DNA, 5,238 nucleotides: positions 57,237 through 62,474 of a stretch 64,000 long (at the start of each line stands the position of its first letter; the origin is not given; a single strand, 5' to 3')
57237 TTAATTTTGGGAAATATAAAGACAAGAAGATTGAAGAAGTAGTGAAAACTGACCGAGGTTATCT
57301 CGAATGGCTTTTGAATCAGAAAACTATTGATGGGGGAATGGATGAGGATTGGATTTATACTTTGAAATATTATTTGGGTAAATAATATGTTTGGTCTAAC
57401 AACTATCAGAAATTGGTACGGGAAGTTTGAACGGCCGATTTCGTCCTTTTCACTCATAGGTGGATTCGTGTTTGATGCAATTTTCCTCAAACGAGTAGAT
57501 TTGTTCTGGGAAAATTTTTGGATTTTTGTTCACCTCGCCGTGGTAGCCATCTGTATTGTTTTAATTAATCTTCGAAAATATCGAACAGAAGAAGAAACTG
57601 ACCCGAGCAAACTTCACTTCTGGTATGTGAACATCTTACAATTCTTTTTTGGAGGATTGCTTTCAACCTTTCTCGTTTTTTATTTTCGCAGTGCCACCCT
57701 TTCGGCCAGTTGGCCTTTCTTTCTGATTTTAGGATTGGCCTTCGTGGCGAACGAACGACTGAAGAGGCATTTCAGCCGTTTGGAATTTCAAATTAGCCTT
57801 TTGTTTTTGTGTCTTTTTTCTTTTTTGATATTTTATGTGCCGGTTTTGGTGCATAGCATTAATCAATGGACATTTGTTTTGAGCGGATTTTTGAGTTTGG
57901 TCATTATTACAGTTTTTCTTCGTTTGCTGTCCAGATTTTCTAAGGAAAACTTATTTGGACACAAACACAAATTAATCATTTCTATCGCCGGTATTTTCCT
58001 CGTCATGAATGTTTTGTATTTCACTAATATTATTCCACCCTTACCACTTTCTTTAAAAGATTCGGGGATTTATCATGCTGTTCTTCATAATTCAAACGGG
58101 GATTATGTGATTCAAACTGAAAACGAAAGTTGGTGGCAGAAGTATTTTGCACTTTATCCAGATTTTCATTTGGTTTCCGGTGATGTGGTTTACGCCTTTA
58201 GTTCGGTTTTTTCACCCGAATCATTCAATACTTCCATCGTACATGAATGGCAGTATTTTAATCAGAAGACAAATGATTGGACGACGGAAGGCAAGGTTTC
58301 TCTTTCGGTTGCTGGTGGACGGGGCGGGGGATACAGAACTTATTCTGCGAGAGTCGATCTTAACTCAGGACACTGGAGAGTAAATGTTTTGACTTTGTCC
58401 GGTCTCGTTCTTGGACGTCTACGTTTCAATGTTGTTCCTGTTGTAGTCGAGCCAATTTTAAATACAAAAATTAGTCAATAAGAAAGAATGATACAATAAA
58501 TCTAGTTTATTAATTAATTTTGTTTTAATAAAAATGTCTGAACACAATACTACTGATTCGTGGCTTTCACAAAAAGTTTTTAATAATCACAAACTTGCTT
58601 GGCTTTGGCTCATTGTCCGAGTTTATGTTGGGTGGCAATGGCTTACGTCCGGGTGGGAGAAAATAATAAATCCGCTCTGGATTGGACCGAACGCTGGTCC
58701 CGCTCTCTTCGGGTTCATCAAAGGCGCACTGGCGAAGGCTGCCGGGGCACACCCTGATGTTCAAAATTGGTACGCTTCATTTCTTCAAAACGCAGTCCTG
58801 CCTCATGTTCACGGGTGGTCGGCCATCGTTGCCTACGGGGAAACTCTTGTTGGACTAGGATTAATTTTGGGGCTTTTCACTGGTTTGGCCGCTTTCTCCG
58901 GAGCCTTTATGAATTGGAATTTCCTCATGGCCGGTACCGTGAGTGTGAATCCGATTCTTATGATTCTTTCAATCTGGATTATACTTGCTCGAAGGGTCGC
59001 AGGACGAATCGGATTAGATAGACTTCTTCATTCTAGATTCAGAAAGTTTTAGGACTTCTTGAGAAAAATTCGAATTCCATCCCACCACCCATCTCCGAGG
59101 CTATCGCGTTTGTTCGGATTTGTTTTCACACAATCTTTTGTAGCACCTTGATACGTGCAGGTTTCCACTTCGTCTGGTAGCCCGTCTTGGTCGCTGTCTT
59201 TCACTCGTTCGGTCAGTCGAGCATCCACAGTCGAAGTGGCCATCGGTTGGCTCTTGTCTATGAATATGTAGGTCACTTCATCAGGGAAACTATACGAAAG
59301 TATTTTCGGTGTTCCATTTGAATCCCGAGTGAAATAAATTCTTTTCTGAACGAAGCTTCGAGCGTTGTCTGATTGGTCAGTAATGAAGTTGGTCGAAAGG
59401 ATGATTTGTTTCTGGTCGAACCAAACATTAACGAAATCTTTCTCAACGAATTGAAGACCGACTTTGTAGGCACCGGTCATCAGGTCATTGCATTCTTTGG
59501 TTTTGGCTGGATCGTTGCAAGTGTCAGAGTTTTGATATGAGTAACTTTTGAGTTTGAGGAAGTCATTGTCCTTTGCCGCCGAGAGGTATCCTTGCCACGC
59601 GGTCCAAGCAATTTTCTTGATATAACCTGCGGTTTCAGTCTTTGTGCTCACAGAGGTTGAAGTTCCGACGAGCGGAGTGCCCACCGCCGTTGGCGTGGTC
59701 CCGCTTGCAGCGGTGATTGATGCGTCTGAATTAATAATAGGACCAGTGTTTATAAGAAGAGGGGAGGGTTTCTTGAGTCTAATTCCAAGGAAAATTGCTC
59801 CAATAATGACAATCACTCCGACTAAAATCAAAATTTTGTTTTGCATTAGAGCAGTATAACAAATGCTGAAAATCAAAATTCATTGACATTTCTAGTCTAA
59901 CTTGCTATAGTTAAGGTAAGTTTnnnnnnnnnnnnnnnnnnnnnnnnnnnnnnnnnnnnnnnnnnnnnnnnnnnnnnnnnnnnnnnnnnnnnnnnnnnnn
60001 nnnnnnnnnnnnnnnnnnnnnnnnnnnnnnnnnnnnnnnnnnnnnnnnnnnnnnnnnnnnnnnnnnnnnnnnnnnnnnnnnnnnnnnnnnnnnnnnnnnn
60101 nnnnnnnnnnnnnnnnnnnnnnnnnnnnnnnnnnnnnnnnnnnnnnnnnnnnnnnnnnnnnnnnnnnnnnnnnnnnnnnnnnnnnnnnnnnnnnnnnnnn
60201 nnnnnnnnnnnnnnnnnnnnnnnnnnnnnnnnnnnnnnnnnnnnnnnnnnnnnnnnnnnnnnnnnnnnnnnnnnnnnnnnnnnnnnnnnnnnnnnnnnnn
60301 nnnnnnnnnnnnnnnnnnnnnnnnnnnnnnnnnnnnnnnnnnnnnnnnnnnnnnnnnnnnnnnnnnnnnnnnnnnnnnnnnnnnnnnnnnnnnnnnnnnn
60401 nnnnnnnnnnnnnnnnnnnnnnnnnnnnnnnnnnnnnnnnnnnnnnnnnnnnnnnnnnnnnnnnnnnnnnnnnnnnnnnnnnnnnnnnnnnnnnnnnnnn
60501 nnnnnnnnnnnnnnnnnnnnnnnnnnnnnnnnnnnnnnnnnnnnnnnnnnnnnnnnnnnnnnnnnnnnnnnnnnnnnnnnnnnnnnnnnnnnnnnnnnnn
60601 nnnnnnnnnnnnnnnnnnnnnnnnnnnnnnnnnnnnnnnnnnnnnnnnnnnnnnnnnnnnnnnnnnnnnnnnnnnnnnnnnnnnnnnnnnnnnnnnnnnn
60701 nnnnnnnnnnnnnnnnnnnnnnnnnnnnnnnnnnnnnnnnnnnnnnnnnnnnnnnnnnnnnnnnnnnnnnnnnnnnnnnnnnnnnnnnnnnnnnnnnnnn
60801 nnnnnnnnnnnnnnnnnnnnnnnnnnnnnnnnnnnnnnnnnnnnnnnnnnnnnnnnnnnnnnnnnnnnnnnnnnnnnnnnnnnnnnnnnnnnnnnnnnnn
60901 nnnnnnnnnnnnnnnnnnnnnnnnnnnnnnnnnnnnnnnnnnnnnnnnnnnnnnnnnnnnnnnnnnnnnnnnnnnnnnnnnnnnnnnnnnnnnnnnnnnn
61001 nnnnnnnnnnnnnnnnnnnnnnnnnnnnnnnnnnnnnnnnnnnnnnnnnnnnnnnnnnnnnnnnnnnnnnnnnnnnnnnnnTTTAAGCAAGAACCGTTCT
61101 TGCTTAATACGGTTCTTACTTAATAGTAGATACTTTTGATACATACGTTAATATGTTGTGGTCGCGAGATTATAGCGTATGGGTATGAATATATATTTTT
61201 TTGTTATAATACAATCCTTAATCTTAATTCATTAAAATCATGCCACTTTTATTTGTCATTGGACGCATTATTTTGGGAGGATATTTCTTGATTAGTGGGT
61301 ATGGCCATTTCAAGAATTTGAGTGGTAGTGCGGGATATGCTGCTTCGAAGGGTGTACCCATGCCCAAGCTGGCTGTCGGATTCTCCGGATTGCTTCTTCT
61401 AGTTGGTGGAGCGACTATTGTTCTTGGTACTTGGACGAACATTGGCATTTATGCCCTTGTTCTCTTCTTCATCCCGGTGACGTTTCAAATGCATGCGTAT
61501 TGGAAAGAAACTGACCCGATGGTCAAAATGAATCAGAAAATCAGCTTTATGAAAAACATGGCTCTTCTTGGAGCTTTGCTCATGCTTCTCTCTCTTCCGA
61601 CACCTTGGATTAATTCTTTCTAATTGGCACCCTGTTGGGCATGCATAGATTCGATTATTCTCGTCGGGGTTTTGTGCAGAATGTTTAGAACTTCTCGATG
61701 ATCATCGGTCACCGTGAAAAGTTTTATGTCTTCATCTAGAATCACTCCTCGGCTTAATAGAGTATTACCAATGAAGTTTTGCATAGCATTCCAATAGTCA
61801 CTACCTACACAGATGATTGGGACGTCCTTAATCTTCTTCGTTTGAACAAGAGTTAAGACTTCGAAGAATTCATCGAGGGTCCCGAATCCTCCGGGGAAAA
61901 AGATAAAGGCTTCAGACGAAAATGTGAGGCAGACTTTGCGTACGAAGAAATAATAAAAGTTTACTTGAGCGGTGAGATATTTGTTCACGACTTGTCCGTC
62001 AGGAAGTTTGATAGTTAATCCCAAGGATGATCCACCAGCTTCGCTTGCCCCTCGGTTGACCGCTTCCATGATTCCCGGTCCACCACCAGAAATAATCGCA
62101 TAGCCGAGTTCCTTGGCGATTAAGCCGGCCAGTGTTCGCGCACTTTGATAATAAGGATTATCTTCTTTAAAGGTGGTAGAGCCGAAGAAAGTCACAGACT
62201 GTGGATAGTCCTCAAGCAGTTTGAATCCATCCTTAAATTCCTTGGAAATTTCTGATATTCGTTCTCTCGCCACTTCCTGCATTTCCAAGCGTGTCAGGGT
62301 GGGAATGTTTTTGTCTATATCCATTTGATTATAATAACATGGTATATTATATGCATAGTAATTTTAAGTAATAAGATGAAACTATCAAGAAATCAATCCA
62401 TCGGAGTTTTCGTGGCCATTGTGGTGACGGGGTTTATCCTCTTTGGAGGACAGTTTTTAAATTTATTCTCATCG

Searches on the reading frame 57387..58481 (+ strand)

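Call 14: search_protein_families(library=pfam, proteins=[window:57387-58481:+], max_evalue=0.01)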
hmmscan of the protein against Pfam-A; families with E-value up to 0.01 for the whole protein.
window:57387-58481:+ (364 aa): 1 family
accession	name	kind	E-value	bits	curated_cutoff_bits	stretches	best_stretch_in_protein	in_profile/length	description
PF11141.13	DUF2914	-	1e-12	48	23.6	1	282-349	2-62/62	Protein of unknown function (DUF2914)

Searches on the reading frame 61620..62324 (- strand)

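Call 87: search_protein_families(library=pfam, proteins=[window:61620-62324:-], max_evalue=0.001)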
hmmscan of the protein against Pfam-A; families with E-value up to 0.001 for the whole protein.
window:61620-62324:- (234 aa): 2 families
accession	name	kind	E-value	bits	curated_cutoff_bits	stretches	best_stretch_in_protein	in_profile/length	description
PF03641.19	Lysine_decarbox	-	6.8e-30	104.4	27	1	86-214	1-129/131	Possible lysine decarboxylase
PF18306.6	LDcluster4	-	3.1e-15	56.5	26.3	1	44-157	4-114/151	SLOG cluster4 family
